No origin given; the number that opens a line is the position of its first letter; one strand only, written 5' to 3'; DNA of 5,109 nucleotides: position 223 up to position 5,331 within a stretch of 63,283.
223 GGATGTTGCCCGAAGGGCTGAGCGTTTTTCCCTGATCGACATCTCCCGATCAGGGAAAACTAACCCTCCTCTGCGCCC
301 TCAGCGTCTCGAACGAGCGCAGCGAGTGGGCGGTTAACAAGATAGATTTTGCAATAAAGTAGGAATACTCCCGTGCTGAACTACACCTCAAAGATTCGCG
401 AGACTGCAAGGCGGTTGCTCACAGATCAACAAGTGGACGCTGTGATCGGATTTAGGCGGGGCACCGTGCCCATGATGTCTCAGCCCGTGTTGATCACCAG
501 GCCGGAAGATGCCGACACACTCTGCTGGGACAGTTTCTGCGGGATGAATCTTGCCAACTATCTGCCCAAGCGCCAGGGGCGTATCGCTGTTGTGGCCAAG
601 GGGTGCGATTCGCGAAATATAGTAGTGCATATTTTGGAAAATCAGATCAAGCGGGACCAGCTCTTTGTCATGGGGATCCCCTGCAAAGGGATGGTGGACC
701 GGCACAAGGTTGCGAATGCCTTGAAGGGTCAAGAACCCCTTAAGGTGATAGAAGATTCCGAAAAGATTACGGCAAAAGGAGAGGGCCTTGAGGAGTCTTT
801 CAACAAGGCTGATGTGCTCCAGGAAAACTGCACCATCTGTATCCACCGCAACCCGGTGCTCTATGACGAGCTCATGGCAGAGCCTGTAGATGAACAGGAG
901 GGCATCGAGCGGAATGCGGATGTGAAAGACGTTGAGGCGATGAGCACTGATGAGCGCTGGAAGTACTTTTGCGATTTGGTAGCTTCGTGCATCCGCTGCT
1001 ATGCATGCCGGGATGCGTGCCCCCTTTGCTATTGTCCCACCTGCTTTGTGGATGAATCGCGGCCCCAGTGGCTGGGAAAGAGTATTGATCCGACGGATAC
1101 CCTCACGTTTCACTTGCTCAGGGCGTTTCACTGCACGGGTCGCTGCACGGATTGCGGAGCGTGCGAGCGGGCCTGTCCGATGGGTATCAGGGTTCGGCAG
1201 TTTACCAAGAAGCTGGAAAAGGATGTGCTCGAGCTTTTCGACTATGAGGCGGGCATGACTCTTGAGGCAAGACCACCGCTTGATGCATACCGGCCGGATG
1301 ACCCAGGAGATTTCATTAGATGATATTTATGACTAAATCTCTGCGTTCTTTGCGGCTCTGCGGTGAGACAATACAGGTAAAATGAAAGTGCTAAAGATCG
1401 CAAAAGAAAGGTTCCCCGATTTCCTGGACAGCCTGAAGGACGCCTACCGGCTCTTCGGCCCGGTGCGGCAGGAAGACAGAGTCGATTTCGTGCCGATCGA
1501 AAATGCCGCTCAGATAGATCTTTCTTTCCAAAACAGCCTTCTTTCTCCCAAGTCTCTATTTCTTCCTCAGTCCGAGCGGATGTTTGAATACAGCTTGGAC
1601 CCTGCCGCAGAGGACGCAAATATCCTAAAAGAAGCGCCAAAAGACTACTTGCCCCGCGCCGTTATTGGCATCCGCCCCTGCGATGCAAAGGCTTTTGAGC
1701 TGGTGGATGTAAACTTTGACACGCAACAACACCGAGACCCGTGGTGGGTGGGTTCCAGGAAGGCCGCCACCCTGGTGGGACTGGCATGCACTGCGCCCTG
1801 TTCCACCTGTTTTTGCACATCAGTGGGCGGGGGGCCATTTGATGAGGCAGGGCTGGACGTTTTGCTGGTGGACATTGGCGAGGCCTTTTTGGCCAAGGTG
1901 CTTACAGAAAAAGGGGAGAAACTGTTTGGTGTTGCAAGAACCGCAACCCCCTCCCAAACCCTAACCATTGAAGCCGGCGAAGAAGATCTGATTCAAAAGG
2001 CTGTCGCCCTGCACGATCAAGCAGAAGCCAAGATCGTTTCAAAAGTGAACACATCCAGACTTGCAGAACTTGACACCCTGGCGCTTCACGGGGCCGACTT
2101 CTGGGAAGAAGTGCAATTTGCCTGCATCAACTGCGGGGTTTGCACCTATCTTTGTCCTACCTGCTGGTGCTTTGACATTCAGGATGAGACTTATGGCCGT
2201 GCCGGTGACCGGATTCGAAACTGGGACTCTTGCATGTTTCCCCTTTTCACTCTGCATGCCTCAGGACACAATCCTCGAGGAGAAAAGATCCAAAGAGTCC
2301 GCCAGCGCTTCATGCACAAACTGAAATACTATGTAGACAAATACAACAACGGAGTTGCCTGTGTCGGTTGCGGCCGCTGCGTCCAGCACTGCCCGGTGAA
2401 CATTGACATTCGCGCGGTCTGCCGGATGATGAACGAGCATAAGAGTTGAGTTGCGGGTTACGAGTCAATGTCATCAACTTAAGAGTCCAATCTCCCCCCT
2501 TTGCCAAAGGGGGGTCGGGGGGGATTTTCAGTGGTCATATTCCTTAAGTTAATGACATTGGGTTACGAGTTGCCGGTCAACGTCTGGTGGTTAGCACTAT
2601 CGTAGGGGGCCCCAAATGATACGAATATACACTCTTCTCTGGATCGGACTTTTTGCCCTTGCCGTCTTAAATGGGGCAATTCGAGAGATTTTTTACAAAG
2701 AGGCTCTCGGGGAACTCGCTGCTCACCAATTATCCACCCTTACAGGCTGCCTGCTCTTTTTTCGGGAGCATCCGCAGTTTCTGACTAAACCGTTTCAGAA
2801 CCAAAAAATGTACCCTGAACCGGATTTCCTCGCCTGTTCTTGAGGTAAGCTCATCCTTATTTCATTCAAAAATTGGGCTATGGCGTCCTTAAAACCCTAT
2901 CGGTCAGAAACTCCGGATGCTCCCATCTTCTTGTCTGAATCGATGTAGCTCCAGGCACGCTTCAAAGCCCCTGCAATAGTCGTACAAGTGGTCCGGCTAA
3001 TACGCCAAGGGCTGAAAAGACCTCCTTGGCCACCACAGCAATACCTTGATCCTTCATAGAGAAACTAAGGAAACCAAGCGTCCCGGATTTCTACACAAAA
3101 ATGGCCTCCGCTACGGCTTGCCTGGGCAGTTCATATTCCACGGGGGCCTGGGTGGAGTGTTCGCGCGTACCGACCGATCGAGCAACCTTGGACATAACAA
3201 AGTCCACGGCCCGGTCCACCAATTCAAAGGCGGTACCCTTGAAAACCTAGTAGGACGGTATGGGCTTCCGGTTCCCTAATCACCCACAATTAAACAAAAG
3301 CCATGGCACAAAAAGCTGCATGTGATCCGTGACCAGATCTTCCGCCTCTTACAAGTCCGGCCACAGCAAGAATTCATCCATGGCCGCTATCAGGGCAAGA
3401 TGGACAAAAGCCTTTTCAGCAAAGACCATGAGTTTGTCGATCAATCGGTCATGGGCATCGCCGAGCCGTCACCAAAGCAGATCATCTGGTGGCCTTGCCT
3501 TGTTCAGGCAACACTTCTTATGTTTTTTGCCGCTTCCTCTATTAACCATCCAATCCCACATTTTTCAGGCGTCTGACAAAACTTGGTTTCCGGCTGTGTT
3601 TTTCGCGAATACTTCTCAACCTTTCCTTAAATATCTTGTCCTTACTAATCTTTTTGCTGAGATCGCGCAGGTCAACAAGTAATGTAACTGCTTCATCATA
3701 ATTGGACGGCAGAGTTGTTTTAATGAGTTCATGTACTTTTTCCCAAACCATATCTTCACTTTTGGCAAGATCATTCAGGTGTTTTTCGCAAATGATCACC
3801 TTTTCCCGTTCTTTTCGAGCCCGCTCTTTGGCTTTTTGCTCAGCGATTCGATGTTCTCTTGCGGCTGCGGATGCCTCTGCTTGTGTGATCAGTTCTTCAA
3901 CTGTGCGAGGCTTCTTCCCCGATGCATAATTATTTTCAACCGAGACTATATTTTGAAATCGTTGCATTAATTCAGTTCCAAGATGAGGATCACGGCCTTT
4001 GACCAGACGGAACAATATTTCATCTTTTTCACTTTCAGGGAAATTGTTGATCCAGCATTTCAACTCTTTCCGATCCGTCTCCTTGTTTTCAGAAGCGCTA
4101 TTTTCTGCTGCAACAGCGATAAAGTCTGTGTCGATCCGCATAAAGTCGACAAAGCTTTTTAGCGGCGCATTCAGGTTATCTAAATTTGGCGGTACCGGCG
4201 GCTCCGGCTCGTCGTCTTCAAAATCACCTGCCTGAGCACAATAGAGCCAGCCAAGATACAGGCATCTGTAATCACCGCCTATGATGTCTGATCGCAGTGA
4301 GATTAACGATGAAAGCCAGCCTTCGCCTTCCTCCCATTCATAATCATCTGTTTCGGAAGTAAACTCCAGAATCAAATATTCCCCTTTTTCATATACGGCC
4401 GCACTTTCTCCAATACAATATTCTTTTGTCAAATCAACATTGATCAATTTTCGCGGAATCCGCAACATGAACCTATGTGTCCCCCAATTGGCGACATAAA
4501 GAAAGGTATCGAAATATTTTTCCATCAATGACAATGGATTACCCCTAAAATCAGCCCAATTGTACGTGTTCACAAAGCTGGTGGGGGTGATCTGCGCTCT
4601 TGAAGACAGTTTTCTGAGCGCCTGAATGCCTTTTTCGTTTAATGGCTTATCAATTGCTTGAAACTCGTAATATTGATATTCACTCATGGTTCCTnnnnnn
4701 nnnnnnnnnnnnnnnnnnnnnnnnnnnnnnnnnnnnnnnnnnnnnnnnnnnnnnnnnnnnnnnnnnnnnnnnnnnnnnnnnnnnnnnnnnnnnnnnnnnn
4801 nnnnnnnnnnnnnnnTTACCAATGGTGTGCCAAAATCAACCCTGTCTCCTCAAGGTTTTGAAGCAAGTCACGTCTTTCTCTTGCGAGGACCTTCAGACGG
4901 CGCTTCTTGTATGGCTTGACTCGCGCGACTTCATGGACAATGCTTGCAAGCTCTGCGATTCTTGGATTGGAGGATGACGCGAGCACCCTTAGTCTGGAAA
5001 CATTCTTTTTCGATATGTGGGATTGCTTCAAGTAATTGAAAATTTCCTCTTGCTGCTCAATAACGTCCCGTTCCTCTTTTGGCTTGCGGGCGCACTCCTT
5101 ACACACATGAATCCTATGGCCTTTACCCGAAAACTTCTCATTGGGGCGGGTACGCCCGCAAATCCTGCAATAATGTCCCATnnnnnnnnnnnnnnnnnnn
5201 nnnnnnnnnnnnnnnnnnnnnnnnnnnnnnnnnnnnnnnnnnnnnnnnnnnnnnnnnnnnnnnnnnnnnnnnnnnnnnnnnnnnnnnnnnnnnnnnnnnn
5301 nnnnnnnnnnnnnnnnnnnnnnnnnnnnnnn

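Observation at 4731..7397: Integron-like cassette array remnant: attC-type palindromes whose R'' boxes match the 5' ends of their own cassettes, with no integrase in the window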

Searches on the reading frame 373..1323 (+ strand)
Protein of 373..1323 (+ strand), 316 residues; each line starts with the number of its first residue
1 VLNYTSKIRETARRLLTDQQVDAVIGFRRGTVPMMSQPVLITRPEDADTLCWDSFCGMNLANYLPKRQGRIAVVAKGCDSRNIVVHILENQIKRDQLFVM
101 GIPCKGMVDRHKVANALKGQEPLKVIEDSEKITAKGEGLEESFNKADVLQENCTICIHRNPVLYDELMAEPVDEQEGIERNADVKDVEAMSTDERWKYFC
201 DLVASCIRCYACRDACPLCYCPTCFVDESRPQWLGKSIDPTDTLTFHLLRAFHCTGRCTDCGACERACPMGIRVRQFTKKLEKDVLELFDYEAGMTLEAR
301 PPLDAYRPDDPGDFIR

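Call 9: search_protein_families(library=pfam, proteins=[window:373-1323:+], max_evalue=0.01)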
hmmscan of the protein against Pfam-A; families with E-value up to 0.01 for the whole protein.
window:373-1323:+ (316 aa): 11 families
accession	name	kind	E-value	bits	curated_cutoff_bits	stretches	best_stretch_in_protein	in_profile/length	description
PF00037.32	Fer4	-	3.4e-05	23.9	21.1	1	256-272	6-22/24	4Fe-4S binding domain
PF13183.11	Fer4_8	-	8.7e-05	23.4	27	1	204-272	3-68/68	4Fe-4S dicluster domain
PF13187.11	Fer4_9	-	0.00056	20.3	27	0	206-271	2-50/52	4Fe-4S dicluster domain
PF12797.12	Fer4_2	-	0.00063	20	24.5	0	204-217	8-21/22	4Fe-4S binding domain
PF12837.12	Fer4_6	-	0.0019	18.5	25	1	257-271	8-22/24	4Fe-4S binding domain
PF12798.12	Fer4_3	-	0.0028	18.8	27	0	258-272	1-15/15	4Fe-4S binding domain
PF13534.11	Fer4_17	-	0.0038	18.2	22.2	1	205-272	1-60/61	4Fe-4S dicluster domain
PF12800.12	Fer4_4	-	0.0041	17.8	24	1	256-271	2-17/17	4Fe-4S binding domain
PF14691.11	Fer4_20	-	0.0068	16.6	25.8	1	251-284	17-52/113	Dihydroprymidine dehydrogenase domain II, 4Fe-4S cluster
PF12838.12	Fer4_7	-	0.0077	17.1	27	1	257-275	1-19/52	4Fe-4S dicluster domain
PF04422.18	FrhB_FdhB_N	-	0.0099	16.4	22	0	12-46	25-59/78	Coenzyme F420 hydrogenase/dehydrogenase, beta subunit N-term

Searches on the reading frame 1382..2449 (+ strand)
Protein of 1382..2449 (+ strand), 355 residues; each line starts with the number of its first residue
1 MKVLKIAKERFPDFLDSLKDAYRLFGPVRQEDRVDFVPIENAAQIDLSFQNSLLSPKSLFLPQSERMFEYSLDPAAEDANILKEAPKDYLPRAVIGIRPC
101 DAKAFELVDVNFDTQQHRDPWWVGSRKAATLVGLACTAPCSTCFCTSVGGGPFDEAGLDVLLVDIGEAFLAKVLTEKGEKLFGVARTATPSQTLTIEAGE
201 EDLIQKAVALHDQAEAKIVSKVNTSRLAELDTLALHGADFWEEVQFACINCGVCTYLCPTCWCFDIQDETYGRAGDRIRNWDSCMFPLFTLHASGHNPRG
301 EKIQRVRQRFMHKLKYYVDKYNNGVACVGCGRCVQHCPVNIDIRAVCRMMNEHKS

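Call 9: search_protein_families(library=pfam, proteins=[window:1382-2449:+], max_evalue=0.01)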
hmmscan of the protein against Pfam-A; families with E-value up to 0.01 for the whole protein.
window:1382-2449:+ (355 aa): 12 families
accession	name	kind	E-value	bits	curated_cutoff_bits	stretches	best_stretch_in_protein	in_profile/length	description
PF17179.9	Fer4_22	-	3.5e-34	118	27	1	248-341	2-95/95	4Fe-4S dicluster domain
PF13746.11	Fer4_18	-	1.4e-08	35.4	27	1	283-345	17-79/114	4Fe-4S dicluster domain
PF00037.32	Fer4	-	3.5e-06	27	21.1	1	327-340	8-21/24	4Fe-4S binding domain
PF13187.11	Fer4_9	-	6.4e-05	23.3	27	1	247-340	1-50/52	4Fe-4S dicluster domain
PF13183.11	Fer4_8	-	6.6e-05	23.8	27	1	247-341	4-68/68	4Fe-4S dicluster domain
PF12797.12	Fer4_2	-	0.00095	19.4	24.5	1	326-339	9-22/22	4Fe-4S binding domain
PF13534.11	Fer4_17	-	0.0014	19.5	22.2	1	247-268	1-22/61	4Fe-4S dicluster domain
PF13237.11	Fer4_10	-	0.0014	19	25.5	1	321-339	3-21/53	4Fe-4S dicluster domain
PF14697.11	Fer4_21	-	0.0035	17.9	35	1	326-340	40-54/59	4Fe-4S dicluster domain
PF12838.12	Fer4_7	-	0.0039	18.1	27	1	248-341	2-52/52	4Fe-4S dicluster domain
PF12798.12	Fer4_3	-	0.005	18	27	1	327-341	1-15/15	4Fe-4S binding domain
PF13484.11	Fer4_16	-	0.01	17.1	30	0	322-340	48-66/66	4Fe-4S double cluster binding domain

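Call 64: find_related_loci(query=window:1382-2449:+, collection=metagenome_contigs, flank=10000)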
Query window:1382-2449:+ (355 aa) in metagenome_contigs; peptide patterns used: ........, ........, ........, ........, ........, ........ (x = any residue, [..] = any of these).
600 stretches matched a pattern (row limit reached: there are more); 537 encode a relative of the query (tblastn E <= 1e-3); the best 80 are kept; 80 distinct loci.
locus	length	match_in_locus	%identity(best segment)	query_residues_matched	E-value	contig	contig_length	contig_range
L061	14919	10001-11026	77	5-354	0e+0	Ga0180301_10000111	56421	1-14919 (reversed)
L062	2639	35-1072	75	1-354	0e+0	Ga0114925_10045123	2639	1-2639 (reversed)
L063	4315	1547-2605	74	4-355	0e+0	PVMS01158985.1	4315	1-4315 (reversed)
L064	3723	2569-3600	71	1-352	0e+0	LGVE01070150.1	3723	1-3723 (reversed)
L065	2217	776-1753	68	1-355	1e-178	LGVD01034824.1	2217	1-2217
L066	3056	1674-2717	64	4-355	3e-167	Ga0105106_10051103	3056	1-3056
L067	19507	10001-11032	62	1-352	1e-149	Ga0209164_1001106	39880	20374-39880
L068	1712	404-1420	62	6-352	2e-161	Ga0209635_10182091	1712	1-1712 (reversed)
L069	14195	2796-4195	61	6-352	8e-147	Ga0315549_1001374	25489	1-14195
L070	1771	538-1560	61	2-352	2e-158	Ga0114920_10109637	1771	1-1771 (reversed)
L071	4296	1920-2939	62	6-352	2e-149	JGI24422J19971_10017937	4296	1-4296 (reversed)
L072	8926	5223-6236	61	6-352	9e-146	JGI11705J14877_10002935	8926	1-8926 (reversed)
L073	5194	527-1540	61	6-352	9e-147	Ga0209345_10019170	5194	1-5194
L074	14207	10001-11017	61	6-352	2e-145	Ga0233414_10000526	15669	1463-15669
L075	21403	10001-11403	61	6-352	6e-145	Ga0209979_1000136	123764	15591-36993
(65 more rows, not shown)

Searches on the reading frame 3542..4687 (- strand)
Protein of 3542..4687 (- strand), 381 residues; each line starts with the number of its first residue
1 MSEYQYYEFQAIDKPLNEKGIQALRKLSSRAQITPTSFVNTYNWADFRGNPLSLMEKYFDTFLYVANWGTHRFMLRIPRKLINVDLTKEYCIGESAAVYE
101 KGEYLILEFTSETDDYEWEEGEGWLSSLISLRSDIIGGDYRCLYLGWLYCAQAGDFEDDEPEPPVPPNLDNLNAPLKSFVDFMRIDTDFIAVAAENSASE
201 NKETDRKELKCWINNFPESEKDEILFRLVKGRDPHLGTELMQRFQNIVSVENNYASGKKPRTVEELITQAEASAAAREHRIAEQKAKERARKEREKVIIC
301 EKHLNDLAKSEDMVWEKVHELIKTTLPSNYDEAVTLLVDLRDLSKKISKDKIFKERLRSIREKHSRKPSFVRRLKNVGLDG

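Call 9: search_protein_families(library=pfam, proteins=[window:3542-4687:-], max_evalue=0.01)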
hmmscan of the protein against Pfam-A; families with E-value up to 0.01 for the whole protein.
window:3542-4687:- (381 aa): 0 families

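Call 65: find_homologous_proteins(query=window:3542-4687:-)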
Query window:3542-4687:- (381 aa): 6142 proteins with E <= 0.001 among 8000 candidates; the best 120 are listed.
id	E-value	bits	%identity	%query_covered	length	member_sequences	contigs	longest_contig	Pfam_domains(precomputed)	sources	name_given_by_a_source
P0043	4.1e-256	867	100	100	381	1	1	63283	-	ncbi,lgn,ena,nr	ncbi:MAG: hypothetical protein HWN68_00020 [Desulfobacterales bacterium]|nr:hypothetical protein [De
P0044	1.4e-215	733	91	93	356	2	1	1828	-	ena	-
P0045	1.8e-195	667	78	100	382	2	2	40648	-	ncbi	-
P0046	1.7e-188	644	75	100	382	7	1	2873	-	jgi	jgi:hypothetical protein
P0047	6.1e-188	642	76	100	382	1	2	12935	-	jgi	jgi:hypothetical protein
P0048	6.7e-186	636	74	100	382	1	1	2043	-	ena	-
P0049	1.6e-185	634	74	100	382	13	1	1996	-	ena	-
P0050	1.6e-184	631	75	100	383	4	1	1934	-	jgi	-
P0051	2.2e-184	631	74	100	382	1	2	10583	-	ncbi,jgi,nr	ncbi:MAG: hypothetical protein JRD93_14085 [Deltaproteobacteria bacterium]|nr:hypothetical protein [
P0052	1.2e-182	625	73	100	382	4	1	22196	-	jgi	-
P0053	2.2e-182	624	73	100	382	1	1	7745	-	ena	-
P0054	5.6e-181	619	73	100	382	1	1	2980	-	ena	-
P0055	8.8e-181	619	72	100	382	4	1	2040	-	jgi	-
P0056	1.2e-179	615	71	100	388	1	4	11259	-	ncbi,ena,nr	ncbi:MAG: hypothetical protein ISS63_13015 [Desulfobacteraceae bacterium]|nr:hypothetical protein [D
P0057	1.7e-179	615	72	100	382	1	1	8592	-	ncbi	-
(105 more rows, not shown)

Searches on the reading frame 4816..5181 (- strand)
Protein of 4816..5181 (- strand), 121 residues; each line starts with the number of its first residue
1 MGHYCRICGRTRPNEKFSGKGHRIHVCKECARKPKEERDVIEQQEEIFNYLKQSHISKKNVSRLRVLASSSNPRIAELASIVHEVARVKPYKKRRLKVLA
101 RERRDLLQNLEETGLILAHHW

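Call 9: search_protein_families(library=pfam, proteins=[window:4816-5181:-], max_evalue=0.01)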
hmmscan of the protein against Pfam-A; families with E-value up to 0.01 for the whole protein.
window:4816-5181:- (121 aa): 1 family
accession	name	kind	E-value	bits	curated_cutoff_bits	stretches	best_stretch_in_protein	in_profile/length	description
PF03999.17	MAP65_ASE1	-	0.00065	19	26.9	1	23-116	99-183/477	Microtubule associated protein (MAP65/ASE1 family)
